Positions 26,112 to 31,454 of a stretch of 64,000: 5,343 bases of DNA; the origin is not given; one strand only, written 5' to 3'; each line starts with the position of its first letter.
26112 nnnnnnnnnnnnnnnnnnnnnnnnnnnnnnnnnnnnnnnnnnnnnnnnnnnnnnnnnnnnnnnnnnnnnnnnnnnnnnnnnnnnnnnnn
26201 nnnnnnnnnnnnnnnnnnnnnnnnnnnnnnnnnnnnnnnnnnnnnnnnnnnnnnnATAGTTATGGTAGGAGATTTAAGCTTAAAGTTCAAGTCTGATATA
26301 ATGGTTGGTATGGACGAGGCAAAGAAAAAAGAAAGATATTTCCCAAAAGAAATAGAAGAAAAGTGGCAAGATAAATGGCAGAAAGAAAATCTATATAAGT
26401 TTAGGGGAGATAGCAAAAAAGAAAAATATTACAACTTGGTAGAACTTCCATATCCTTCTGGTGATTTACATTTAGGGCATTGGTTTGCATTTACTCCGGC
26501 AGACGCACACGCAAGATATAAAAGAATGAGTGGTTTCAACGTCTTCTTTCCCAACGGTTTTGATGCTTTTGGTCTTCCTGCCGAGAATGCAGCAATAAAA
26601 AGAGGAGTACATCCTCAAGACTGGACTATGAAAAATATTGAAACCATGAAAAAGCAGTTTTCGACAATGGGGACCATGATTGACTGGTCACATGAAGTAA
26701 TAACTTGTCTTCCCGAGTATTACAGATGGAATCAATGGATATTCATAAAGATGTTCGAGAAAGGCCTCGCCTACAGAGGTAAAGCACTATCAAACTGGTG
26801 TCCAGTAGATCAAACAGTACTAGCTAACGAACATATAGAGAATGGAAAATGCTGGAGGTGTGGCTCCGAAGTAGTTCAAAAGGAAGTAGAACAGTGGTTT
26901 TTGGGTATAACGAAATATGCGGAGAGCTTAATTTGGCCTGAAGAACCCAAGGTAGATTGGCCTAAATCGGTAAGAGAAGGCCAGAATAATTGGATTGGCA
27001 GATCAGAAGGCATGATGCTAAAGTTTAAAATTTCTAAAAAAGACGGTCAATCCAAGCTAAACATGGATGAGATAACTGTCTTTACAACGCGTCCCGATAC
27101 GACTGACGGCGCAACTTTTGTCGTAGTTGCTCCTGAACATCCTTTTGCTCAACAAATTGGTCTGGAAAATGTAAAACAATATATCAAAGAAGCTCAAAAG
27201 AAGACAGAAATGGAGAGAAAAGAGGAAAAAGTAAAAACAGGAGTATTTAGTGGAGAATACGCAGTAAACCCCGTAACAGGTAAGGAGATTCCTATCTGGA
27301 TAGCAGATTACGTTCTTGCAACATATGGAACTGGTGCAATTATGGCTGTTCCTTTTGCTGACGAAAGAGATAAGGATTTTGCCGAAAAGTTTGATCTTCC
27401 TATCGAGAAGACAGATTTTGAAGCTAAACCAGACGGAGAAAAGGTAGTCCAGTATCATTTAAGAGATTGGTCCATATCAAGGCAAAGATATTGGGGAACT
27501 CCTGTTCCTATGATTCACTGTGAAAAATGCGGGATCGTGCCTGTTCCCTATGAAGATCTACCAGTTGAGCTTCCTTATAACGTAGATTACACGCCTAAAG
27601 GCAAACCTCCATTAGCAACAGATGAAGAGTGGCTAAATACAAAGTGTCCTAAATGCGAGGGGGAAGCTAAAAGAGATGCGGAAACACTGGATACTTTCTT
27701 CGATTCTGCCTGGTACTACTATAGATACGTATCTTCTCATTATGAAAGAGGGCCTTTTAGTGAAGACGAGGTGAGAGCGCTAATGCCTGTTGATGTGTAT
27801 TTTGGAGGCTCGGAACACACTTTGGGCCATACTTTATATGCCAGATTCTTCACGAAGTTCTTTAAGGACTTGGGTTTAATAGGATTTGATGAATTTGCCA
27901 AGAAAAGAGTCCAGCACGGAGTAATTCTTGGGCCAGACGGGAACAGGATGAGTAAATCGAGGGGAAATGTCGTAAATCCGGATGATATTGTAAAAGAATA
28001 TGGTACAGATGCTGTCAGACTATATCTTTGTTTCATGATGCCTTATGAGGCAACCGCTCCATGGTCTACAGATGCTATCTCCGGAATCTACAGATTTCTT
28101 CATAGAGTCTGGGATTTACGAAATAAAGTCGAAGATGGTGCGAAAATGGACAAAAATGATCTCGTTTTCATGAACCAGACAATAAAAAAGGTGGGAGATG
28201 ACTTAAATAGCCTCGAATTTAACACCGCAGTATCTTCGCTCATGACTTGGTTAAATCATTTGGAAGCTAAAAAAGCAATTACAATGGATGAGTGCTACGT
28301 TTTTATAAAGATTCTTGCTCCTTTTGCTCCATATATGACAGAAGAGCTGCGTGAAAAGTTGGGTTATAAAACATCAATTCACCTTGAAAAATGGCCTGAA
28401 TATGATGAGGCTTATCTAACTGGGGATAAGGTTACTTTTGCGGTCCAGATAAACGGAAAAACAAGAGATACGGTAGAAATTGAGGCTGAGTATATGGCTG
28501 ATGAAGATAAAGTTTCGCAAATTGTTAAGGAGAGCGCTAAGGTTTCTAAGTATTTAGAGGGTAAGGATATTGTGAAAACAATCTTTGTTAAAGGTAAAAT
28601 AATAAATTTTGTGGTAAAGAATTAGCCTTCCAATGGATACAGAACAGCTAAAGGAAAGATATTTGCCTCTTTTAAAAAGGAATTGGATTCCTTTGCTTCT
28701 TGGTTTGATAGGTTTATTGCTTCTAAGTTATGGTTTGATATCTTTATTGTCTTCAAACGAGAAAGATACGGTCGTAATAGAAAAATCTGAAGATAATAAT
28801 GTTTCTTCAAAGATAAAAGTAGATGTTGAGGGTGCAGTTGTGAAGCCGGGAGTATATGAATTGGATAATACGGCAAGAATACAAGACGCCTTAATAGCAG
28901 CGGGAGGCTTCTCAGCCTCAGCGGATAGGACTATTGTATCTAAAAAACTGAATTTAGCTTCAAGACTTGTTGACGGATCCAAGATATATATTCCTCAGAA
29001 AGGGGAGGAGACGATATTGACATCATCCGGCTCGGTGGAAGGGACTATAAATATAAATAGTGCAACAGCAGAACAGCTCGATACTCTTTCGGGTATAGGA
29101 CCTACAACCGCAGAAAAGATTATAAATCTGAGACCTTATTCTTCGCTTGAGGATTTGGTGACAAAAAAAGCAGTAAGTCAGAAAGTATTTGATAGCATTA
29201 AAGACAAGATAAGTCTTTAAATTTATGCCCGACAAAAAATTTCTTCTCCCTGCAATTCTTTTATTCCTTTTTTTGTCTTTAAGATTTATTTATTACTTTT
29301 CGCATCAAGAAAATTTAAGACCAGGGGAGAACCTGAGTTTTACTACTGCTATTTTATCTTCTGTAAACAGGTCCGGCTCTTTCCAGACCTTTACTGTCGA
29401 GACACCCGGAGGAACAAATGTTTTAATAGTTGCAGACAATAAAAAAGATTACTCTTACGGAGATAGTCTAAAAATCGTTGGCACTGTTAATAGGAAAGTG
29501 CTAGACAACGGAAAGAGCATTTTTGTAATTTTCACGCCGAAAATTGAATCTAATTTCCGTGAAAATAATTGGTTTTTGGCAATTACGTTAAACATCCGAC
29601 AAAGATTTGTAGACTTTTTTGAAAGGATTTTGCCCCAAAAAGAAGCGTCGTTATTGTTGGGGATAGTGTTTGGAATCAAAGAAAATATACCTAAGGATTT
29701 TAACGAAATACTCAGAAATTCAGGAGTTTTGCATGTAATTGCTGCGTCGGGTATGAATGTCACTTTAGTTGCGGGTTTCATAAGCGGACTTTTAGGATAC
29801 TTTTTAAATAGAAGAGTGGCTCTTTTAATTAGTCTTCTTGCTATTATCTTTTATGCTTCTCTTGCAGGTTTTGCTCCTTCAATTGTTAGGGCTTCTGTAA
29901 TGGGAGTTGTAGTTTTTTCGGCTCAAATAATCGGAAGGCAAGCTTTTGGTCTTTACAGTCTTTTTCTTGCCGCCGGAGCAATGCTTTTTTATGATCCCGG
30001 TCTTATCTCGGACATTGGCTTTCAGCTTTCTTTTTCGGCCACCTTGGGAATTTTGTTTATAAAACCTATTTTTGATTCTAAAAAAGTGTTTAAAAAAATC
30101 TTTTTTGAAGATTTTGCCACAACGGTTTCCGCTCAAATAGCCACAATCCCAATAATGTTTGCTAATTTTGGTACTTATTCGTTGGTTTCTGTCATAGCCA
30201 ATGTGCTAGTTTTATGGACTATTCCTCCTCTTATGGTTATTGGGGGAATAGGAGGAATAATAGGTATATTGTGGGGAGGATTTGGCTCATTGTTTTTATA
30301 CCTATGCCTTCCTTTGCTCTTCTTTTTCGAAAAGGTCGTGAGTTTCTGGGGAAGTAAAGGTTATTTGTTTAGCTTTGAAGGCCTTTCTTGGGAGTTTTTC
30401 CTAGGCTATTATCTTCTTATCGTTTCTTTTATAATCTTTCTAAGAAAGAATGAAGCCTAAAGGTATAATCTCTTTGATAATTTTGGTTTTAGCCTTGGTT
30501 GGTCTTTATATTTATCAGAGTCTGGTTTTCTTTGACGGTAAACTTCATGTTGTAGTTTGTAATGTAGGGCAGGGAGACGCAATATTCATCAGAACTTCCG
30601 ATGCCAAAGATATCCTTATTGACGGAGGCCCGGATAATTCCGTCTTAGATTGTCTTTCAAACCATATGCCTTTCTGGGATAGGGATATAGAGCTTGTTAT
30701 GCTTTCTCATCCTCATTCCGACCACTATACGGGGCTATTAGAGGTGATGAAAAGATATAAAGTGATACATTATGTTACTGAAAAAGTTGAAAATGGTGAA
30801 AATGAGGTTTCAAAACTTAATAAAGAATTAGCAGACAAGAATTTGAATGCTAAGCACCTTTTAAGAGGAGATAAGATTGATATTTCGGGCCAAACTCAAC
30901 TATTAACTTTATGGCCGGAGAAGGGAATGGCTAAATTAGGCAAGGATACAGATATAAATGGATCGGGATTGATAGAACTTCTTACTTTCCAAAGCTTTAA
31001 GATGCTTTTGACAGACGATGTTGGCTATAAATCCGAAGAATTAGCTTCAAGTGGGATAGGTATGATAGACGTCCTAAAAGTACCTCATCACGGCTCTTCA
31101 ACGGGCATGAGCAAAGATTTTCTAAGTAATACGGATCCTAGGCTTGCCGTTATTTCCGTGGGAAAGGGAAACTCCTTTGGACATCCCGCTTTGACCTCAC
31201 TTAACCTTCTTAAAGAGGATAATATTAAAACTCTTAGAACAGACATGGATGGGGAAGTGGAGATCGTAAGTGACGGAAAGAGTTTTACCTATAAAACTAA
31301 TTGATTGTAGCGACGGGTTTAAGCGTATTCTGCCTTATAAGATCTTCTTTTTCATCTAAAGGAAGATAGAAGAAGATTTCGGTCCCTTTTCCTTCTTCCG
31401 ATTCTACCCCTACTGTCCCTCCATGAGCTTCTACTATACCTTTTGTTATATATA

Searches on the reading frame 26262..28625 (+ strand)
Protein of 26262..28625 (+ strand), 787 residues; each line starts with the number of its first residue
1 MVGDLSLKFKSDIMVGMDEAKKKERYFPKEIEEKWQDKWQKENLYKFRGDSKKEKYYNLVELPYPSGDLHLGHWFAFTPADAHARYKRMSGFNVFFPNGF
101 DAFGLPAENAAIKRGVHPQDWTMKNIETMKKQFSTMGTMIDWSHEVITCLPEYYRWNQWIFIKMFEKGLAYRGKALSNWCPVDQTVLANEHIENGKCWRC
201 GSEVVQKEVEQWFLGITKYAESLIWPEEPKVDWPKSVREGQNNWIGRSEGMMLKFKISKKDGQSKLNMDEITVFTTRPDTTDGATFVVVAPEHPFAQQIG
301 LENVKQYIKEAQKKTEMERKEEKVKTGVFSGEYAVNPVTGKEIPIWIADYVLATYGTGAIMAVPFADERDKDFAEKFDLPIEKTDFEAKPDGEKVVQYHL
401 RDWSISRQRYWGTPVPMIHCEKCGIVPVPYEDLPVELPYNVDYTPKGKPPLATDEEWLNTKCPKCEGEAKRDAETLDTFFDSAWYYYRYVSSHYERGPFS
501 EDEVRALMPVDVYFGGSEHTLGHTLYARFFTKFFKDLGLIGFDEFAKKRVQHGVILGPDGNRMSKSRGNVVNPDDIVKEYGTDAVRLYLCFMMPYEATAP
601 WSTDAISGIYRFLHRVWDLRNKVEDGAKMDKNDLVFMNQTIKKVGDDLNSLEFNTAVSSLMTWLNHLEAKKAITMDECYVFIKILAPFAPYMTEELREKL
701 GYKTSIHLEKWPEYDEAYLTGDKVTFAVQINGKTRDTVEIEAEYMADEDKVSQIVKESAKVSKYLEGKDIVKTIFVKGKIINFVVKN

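Call 7: search_protein_families(library=pfam, proteins=[window:26262-28625:+], max_evalue=0.001)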
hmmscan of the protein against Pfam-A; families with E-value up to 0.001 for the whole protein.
window:26262-28625:+ (787 aa): 5 families
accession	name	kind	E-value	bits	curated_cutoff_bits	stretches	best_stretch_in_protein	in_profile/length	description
PF00133.28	tRNA-synt_1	-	3.8e-56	191.1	22.7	2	34-245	1-225/414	tRNA synthetases class I (I, L, M and V)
PF13603.12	tRNA-synt_1_2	-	5.6e-50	169.8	25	1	243-384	2-139/185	Leucyl-tRNA synthetase, editing domain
PF09334.17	tRNA-synt_1g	-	2.9e-33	115.6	20.1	2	62-204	7-146/391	tRNA synthetases class I (M)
PF08264.19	Anticodon_1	-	1.4e-18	67.7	25.1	1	636-742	7-140/148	Anticodon-binding domain of tRNA ligase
PF01406.26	tRNA-synt_1e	-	0.00024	21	27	0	552-591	243-282/301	tRNA synthetases class I (C) catalytic domain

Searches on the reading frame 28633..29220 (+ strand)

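Call 7: search_protein_families(library=pfam, proteins=[window:28633-29220:+], max_evalue=0.001)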
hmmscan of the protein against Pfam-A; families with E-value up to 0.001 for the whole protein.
window:28633-29220:+ (195 aa): 6 families
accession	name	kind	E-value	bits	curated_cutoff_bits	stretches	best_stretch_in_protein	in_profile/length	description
PF12836.13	HHH_3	-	4.5e-14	52.7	27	1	138-193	5-64/65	Helix-hairpin-helix motif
PF10531.15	SLBB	-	1.1e-08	35.3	27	1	62-120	1-54/55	SLBB domain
PF00633.29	HHH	-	4e-06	26.8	24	1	140-164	4-28/30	Helix-hairpin-helix motif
PF22461.2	SLBB_2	-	6.9e-05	23.3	27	1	62-102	2-44/79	SLBB domain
PF03934.19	T2SSK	-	0.00012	22.8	24.2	1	139-193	1-60/63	Type II secretion system (T2SS), protein K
PF06514.17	PsbU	-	0.00031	21.1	24.5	1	135-182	11-58/93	Photosystem II 12 kDa extrinsic protein (PsbU)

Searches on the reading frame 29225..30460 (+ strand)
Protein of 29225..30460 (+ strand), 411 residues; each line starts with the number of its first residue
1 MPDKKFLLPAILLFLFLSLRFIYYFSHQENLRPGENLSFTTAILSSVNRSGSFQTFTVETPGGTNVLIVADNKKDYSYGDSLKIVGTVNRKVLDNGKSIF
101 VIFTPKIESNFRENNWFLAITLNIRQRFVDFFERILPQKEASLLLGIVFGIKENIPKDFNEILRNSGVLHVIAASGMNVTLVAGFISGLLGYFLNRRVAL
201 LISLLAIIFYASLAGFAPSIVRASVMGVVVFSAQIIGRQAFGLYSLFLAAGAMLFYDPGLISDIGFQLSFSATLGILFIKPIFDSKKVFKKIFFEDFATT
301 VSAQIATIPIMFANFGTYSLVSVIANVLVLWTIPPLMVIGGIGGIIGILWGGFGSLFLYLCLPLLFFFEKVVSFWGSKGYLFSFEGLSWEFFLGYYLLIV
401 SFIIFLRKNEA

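Call 7: search_protein_families(library=pfam, proteins=[window:29225-30460:+], max_evalue=0.001)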
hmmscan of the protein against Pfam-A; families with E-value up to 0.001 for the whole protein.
window:29225-30460:+ (411 aa): 1 family
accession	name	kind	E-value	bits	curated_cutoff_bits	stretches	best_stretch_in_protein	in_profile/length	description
PF03772.21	Competence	-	1.1e-48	166.3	23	1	147-407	1-268/270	Competence protein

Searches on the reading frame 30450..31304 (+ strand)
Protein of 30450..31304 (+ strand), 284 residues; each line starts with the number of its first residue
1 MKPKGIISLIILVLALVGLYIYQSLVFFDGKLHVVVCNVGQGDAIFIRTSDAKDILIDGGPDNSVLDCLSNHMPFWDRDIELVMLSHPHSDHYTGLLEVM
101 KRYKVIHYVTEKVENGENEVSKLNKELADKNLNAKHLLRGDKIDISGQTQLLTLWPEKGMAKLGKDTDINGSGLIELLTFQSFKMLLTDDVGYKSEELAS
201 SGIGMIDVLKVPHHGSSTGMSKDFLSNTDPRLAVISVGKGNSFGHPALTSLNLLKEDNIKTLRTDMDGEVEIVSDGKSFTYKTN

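Call 7: search_protein_families(library=pfam, proteins=[window:30450-31304:+], max_evalue=0.001)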
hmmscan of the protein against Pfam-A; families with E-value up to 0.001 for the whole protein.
window:30450-31304:+ (284 aa): 2 families
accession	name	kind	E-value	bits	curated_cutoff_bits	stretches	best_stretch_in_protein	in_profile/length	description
PF00753.33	Lactamase_B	-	6e-09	36.5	22.7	1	39-113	3-77/196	Metallo-beta-lactamase superfamily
PF12706.13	Lactamase_B_2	-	1.5e-06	28.4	27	1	55-147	3-99/200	Beta-lactamase superfamily domain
